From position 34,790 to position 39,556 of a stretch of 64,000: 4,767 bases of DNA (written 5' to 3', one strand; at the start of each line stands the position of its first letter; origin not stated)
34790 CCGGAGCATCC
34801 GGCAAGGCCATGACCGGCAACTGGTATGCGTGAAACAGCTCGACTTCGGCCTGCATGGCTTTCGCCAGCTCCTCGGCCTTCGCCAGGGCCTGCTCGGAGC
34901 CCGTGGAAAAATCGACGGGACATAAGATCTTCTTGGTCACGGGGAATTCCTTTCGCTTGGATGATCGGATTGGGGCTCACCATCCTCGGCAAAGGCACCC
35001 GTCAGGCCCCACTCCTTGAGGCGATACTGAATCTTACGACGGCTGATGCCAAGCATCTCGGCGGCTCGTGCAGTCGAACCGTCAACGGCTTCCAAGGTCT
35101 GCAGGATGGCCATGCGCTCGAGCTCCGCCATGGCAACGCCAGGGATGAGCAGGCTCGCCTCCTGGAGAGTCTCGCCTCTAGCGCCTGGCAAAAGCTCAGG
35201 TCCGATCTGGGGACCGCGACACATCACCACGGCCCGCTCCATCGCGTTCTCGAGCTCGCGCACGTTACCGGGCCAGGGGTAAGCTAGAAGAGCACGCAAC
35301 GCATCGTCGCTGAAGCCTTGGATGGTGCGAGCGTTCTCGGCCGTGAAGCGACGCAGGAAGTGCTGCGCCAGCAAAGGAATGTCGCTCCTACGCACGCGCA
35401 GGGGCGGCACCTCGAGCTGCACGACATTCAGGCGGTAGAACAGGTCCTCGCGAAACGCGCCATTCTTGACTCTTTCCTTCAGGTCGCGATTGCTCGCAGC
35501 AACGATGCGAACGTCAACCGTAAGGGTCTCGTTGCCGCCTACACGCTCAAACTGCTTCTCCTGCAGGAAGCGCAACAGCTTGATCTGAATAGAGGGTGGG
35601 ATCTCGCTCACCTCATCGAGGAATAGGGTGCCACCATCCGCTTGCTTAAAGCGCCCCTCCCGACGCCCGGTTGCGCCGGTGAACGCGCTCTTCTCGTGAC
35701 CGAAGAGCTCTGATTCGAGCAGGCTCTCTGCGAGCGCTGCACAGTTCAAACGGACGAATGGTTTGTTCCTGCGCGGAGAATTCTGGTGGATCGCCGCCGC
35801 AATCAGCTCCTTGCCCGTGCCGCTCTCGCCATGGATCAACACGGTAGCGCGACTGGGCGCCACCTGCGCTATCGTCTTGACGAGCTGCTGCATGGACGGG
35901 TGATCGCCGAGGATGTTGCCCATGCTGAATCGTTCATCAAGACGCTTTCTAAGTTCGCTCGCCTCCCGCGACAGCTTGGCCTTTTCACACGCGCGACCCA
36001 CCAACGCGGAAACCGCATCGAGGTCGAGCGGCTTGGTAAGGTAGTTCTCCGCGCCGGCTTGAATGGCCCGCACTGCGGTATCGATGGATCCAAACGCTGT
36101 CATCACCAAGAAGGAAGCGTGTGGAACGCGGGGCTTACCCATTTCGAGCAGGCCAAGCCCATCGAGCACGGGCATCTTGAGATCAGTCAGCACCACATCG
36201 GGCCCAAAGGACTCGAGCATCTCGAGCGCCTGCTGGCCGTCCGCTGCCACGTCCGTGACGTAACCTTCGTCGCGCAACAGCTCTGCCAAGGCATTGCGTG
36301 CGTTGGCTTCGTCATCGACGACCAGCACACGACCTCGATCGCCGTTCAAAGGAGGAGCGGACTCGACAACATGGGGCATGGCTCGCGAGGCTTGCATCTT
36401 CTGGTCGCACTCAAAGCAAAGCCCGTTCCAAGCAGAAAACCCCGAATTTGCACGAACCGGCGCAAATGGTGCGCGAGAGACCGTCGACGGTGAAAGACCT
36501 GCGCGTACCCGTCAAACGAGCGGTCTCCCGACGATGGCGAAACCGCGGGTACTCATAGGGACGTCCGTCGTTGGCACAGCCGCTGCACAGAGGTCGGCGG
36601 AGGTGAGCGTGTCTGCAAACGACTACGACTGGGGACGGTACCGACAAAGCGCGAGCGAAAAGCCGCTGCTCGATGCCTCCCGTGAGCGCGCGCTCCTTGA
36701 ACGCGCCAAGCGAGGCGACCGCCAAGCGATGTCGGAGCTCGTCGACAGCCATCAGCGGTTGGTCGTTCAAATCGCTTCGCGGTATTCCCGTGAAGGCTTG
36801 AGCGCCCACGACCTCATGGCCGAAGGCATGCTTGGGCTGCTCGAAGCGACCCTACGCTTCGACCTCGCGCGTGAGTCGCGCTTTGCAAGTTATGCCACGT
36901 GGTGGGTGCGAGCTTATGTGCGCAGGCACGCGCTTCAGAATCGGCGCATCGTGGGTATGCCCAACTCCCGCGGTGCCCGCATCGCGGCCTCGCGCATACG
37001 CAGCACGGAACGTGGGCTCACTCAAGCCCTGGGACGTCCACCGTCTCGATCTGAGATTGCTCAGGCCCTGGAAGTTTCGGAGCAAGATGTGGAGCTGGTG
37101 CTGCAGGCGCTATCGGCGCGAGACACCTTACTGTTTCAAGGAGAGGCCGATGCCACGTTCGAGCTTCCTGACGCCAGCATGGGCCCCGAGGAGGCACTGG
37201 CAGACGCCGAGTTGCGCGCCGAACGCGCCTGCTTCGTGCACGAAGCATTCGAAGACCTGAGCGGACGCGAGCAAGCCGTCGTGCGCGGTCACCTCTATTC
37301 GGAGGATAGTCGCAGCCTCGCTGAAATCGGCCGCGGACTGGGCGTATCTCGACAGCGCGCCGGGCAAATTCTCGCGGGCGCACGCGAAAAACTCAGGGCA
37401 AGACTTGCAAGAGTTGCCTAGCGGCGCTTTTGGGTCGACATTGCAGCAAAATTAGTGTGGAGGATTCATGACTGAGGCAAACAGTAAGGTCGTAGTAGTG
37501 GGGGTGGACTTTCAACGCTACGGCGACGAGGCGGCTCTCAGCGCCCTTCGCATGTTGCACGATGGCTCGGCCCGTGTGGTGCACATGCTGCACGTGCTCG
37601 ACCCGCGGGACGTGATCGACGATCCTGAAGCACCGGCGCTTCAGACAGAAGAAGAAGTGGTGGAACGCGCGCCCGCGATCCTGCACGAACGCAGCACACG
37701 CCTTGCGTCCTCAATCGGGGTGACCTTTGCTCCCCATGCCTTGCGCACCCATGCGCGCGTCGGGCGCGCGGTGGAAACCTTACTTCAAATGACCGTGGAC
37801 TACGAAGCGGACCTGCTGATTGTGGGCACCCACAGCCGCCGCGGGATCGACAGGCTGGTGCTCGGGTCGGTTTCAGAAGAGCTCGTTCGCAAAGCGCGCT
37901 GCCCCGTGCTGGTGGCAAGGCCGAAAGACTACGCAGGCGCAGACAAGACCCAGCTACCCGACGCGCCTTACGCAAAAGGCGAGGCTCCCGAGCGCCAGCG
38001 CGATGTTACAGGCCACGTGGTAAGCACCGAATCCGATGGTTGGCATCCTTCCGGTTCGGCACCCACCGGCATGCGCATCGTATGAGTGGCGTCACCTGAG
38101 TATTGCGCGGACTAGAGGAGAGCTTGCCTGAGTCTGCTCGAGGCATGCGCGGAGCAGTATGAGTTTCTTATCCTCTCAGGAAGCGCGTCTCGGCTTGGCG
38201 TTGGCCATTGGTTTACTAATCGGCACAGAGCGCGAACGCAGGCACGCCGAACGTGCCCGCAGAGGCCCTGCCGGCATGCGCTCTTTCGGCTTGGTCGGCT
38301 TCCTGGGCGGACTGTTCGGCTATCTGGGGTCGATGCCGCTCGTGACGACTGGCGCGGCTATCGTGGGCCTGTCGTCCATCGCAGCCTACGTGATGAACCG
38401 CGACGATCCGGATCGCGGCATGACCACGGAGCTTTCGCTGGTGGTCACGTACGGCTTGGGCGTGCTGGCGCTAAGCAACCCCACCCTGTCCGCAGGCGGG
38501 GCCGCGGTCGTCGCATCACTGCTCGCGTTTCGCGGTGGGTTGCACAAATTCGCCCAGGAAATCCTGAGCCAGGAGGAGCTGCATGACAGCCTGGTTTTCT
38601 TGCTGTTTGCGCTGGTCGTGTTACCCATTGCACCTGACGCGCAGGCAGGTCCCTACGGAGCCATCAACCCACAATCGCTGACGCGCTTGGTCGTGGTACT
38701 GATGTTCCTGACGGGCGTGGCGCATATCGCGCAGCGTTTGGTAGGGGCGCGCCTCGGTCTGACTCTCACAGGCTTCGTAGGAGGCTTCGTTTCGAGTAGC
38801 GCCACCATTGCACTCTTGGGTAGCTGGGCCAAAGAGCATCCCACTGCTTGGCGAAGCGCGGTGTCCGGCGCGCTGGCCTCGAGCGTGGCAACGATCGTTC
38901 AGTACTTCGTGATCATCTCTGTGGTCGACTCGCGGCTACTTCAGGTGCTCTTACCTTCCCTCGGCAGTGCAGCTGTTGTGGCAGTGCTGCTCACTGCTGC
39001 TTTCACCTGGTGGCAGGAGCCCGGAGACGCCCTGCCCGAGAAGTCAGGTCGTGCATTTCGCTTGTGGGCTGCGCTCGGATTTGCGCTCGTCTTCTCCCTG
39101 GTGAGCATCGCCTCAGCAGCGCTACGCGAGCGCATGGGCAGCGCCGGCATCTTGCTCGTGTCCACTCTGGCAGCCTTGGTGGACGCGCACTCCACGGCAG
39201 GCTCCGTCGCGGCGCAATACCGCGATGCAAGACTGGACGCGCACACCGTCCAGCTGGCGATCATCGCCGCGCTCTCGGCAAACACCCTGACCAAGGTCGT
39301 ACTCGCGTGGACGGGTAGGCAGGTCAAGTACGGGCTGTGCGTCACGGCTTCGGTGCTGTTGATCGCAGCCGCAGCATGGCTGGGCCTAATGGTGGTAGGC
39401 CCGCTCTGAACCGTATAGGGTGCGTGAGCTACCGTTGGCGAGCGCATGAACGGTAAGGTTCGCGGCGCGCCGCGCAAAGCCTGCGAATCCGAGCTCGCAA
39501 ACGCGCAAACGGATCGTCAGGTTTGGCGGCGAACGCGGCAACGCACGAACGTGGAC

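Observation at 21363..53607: Low-oxygen / stasis-type gene island reminiscent of a dormancy regulon but wired differently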

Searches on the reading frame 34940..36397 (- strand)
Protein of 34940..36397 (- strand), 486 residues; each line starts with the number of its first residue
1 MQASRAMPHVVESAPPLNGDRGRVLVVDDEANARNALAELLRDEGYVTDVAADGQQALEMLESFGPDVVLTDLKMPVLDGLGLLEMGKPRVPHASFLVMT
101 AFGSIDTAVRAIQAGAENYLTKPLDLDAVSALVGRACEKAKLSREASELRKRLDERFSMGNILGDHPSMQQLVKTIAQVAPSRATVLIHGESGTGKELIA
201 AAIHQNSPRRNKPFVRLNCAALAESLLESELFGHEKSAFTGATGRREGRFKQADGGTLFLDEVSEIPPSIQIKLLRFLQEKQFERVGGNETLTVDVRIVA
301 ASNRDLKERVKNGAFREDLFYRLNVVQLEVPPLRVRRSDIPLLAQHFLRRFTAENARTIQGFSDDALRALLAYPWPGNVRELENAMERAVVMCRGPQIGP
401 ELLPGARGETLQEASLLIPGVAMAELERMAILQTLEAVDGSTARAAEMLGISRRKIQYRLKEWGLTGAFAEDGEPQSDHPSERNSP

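Call 5: search_protein_families(library=pfam, proteins=[window:34940-36397:-], max_evalue=0.01)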
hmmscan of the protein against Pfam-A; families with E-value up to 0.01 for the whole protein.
window:34940-36397:- (486 aa): 14 families
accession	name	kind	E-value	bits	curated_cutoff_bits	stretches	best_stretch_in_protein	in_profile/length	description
PF00158.32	Sigma54_activat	-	1.8e-73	246.2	20.2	1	162-328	1-167/168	Sigma-54 interaction domain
PF25601.1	AAA_lid_14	-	1.7e-27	95.5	27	1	334-406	1-73/87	AAA+ ATPase lid domain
PF00072.30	Response_reg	-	1.1e-26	93.6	30.2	1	24-130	1-107/111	Response regulator receiver domain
PF14532.12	Sigma54_activ_2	-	5.1e-23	82.3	25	1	163-333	1-138/138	Sigma-54 interaction domain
PF02954.25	HTH_8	-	2.3e-11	43.7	22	1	423-463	2-42/42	Bacterial regulatory protein, Fis family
PF07728.20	AAA_5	-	7.2e-08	33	22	1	186-305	2-124/139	AAA domain (dynein-related subfamily)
PF07724.20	AAA_2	-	4.6e-06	27.2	27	1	184-311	4-132/166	AAA domain (Cdc48 subfamily)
PF00004.35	AAA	-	5.1e-05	24.2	21.2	1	186-307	1-111/131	ATPase family associated with various cellular activities (AAA)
PF01078.27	Mg_chelatase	-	0.00042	20.2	20.3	0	183-303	22-157/207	Magnesium chelatase, subunit ChlI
PF13384.12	HTH_23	-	0.00069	19.8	24.6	1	425-463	4-41/50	Homeodomain-like domain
PF06309.17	Torsin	-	0.0011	19.5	27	1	135-207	5-77/127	Torsin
PF13191.12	AAA_16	-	0.0013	19.7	32.6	1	170-237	10-84/167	AAA ATPase domain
PF01057.23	Parvo_NS1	-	0.0034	16.8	20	1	170-209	100-139/271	Parvovirus non-structural protein NS1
PF20030.5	bpMoxR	-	0.0055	16.2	27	0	256-322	99-163/205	MoxR domain in the MoxR-vWA-beta-propeller ternary systems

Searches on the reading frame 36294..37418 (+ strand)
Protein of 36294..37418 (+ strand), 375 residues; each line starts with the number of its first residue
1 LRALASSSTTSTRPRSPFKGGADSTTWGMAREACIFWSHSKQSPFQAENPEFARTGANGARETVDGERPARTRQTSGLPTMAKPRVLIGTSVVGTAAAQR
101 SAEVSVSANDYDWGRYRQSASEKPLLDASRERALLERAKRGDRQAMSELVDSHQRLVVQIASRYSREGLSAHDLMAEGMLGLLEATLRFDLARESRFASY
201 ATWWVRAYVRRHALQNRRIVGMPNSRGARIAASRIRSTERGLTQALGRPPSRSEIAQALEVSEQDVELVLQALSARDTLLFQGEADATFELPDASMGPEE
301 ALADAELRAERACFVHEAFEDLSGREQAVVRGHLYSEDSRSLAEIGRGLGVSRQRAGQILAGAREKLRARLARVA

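Call 5: search_protein_families(library=pfam, proteins=[window:36294-37418:+], max_evalue=0.01)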
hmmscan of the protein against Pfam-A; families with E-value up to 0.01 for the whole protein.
window:36294-37418:+ (375 aa): 5 families
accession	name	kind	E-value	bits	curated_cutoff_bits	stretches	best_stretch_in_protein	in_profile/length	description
PF04542.20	Sigma70_r2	-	8.7e-16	57.9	24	1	149-218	1-70/71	Sigma-70 region 2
PF04545.22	Sigma70_r4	-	2.6e-09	36.9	24.1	1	318-369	1-50/50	Sigma-70, region 4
PF04539.22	Sigma70_r3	-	2.9e-07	30.9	25.3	1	233-272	4-43/78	Sigma-70 region 3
PF12840.13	HTH_20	-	0.0062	16.9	27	0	239-267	6-36/51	Helix-turn-helix domain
PF04218.19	CENP-B_N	-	0.0076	16.3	21.2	0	335-368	18-50/53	CENP-B N-terminal DNA-binding domain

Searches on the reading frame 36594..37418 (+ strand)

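Call 24: search_protein_families(library=ncbifam, proteins=[window:36594-37418:+], max_evalue=0.001)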
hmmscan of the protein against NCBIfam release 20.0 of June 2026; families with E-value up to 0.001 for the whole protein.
window:36594-37418:+ (275 aa): 58 families (the best 25 are shown)
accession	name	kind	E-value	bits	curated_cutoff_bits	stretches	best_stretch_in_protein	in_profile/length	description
TIGR02392.1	rpoH_proteo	equivalog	1e-41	143.4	323.1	1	15-272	5-269/270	RNA polymerase sigma factor RpoH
NF005693.0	PRK07500.1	equivalog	3.8e-40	137.8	315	1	17-273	12-279/289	RNA polymerase factor sigma-32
NF005143.0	PRK06596.1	subfamily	9.6e-40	136.8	241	1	8-272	11-282/285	RNA polymerase factor sigma-32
TIGR02394.1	rpoS_proteo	equivalog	1.1e-37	130.1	378.7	1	16-273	18-276/285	RNA polymerase sigma factor RpoS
TIGR02997.1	Sig70-cyanoRpoD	subfamily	5.2e-35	121.1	384.5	1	33-268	63-298/298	RNA polymerase sigma factor, RpoD/SigA family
NF004207.0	PRK05657.1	equivalog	5.3e-34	118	394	1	16-272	61-318/329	RNA polymerase sigma factor RpoS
NF006666.0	PRK09210.1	equivalog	4.1e-32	111.9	572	1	19-269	107-358/370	RNA polymerase sigma factor RpoD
NF005643.0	PRK07406.1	equivalog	1.1e-31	110.3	500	1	40-268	156-384/397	RNA polymerase sigma factor RpoD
TIGR02393.1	RpoD_Cterm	equivalog_domain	5.3e-31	108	354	1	46-269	2-226/238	RNA polymerase sigma factor RpoD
NF005785.0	PRK07598.1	equivalog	7e-31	107.5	554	1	34-269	165-400/415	RNA polymerase sigma factor SigC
NF041931.2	MzaA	equivalog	9.2e-30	104.1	800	1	36-270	467-704/726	MZA anti-phage system associated sigma-70 family RNA polymerase sigma factor MzaA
NF005920.0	PRK07921.1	subfamily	1.3e-29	103.3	464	1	26-269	73-316/328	RNA polymerase sigma factor SigB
TIGR02980.1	SigBFG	subfamily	1.8e-28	99.8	234.35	1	43-270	2-225/227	SigB/SigF/SigG family RNA polymerase sigma factor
NF004615.0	PRK05949.1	subfamily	9.8e-28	97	530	1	31-274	79-321/327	RNA polymerase sigma factor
NF004208.0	PRK05658.1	equivalog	7.8e-27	94.5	555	1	35-268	383-617/631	RNA polymerase sigma factor RpoD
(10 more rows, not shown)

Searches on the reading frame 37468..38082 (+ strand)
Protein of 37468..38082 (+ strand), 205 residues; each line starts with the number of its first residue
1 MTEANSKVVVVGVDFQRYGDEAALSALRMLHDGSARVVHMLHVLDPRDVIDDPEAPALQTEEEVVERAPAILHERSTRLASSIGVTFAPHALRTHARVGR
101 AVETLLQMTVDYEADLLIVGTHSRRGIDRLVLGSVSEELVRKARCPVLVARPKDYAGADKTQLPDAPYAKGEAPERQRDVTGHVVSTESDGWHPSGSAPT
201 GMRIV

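Call 5: search_protein_families(library=pfam, proteins=[window:37468-38082:+], max_evalue=0.01)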
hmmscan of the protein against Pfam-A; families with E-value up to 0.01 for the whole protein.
window:37468-38082:+ (205 aa): 1 family
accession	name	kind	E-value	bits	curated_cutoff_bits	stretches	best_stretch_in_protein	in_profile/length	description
PF00582.32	Usp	-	2.9e-23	83.4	24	1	7-151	3-141/141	Universal stress protein family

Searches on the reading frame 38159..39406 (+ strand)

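Call 5: search_protein_families(library=pfam, proteins=[window:38159-39406:+], max_evalue=0.01)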
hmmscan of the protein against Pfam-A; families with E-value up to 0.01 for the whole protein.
window:38159-39406:+ (416 aa): 2 families
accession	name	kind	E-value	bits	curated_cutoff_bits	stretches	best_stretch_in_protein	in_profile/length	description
PF13194.11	DUF4010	-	3.5e-42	144.9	30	1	179-385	1-208/210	Domain of unknown function (DUF4010)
PF02308.21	MgtC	-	4.6e-15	56.5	31.4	1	11-123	1-113/121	MgtC family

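Call 24: search_protein_families(library=ncbifam, proteins=[window:38159-39406:+], max_evalue=0.001)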
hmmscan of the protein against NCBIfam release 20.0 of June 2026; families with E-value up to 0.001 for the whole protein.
window:38159-39406:+ (416 aa): 0 families
